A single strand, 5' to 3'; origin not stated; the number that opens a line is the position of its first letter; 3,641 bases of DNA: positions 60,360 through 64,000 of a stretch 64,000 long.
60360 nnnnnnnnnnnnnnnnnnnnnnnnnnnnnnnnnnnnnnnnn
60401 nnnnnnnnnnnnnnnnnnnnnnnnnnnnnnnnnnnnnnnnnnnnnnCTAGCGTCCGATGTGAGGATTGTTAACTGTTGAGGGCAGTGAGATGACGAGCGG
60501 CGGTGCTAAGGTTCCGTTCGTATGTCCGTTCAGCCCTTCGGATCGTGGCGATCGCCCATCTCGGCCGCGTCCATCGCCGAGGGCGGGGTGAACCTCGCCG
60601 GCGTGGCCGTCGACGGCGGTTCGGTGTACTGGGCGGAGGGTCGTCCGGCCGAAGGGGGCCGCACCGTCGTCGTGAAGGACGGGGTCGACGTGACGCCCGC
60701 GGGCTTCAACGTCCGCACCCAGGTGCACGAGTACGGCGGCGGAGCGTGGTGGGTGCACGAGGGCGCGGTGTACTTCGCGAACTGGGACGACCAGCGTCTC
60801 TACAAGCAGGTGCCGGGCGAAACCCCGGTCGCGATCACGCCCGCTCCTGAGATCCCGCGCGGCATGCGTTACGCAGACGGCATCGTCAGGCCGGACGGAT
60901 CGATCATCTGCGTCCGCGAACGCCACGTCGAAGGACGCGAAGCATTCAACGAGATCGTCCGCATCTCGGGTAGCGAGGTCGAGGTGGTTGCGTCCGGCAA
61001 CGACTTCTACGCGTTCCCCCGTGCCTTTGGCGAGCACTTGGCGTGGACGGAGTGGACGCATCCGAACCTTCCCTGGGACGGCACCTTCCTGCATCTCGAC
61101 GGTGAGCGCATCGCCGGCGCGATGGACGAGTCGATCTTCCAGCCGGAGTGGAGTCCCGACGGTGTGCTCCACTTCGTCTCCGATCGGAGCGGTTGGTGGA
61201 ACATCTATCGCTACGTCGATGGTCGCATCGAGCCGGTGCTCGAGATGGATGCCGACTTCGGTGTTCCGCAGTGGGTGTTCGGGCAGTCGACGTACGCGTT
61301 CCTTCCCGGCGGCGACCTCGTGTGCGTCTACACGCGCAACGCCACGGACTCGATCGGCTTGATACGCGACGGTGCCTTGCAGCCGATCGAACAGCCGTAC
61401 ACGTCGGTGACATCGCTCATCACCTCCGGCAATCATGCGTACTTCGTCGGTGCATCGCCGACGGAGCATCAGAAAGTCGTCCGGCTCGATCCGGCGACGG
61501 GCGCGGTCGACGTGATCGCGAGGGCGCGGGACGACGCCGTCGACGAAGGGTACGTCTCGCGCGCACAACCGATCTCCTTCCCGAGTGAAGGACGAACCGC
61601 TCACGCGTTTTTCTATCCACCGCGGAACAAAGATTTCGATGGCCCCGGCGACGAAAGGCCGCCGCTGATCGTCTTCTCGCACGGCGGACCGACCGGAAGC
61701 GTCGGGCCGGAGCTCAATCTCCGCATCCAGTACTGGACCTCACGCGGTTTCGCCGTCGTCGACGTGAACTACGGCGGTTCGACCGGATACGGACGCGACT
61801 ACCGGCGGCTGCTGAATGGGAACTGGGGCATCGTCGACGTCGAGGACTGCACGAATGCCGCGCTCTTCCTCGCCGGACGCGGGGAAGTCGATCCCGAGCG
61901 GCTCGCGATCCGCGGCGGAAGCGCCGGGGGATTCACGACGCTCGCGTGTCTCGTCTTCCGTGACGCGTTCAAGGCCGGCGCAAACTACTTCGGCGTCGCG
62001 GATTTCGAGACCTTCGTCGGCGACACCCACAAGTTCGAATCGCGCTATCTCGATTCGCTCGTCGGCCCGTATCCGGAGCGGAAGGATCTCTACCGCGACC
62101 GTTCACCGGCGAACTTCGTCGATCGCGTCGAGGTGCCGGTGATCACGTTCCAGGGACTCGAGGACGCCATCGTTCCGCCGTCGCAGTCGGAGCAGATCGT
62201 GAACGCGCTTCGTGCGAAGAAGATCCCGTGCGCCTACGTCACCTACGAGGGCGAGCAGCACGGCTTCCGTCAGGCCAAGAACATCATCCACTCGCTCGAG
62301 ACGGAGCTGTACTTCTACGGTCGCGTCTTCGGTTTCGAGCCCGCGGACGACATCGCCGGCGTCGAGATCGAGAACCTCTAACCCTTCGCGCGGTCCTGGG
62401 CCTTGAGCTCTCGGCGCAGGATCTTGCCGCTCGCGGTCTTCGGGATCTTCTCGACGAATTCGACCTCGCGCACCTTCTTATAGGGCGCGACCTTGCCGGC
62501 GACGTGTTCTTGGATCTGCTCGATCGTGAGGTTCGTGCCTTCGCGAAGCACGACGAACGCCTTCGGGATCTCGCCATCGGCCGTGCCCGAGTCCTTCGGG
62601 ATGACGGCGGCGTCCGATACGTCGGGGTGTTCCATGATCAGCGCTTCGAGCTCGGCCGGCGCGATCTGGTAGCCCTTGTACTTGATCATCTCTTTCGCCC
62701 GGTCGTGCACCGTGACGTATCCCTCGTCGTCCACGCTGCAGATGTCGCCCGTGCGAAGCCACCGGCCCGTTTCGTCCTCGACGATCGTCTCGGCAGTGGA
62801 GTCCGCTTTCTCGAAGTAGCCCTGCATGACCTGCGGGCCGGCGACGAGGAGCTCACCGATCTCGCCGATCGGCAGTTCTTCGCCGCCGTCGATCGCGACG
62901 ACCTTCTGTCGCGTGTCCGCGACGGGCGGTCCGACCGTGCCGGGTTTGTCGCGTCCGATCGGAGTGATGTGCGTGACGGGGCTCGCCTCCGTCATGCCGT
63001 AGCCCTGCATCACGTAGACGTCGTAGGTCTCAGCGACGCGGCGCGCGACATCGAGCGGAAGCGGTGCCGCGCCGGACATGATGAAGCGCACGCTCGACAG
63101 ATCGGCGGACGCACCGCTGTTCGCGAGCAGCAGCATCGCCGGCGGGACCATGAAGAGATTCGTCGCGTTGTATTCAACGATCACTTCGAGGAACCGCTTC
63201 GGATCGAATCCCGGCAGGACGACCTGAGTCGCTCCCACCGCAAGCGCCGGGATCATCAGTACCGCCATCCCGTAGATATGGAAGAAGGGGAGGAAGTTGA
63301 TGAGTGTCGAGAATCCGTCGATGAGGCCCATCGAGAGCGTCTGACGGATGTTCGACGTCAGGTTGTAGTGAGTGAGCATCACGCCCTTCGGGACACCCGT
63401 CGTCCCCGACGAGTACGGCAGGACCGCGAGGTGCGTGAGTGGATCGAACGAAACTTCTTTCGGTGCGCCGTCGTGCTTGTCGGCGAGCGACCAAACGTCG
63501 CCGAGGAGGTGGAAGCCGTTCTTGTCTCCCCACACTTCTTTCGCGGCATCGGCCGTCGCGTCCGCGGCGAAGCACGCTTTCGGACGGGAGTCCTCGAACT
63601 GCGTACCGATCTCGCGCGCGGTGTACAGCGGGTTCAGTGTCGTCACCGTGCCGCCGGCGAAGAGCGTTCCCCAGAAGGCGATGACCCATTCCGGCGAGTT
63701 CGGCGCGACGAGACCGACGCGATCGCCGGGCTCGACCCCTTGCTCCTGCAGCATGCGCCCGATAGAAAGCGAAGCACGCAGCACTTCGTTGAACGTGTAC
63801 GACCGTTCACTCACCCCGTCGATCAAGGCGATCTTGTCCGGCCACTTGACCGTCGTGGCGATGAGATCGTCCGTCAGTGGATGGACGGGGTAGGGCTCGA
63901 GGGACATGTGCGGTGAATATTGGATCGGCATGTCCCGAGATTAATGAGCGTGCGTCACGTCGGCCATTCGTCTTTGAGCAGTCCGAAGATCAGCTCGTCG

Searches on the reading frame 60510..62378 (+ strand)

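Call 99: search_protein_families(library=pfam, proteins=[window:60510-62378:+], max_evalue=0.00001)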
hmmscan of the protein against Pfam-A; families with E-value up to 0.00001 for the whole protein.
window:60510-62378:+ (623 aa): 4 families
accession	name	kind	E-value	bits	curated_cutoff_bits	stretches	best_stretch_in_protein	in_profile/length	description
PF00326.27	Peptidase_S9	-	6.2e-48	163.5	22.6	1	402-608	3-211/213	Prolyl oligopeptidase family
PF20434.5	BD-FAE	-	1.3e-12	48.1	26.8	1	406-567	40-215/215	BD-FAE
PF01738.24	DLH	-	1.1e-07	32.1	21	1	448-592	82-194/217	Dienelactone hydrolase family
PF05448.18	AXE1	-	1.1e-06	28.2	21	0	450-590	163-312/321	Acetyl xylan esterase (AXE1)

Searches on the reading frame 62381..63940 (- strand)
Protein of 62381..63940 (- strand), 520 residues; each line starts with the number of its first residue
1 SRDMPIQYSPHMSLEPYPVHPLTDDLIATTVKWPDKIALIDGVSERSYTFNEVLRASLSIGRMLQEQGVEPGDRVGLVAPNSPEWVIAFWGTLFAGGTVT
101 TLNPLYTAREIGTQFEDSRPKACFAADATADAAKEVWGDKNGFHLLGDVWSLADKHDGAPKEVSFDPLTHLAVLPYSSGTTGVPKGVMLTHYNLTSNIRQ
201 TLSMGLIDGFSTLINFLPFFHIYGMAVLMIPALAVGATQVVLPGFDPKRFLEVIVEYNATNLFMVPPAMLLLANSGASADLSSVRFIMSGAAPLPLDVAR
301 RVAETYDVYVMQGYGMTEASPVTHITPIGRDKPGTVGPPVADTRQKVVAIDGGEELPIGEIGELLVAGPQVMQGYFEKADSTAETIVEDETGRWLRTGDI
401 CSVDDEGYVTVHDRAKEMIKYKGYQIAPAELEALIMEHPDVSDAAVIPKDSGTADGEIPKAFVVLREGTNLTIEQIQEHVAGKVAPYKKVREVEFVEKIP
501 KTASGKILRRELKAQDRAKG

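Call 99: search_protein_families(library=pfam, proteins=[window:62381-63940:-], max_evalue=0.00001)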
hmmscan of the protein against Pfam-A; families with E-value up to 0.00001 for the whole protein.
window:62381-63940:- (520 aa): 2 families
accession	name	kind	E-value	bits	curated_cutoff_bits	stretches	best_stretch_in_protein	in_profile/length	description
PF00501.34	AMP-binding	-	1.2e-93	314.4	29.9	1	32-376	7-384/384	AMP-binding enzyme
PF13193.12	AMP-binding_C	-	3.6e-20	73.1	24.5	1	430-506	1-76/76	AMP-binding enzyme C-terminal domain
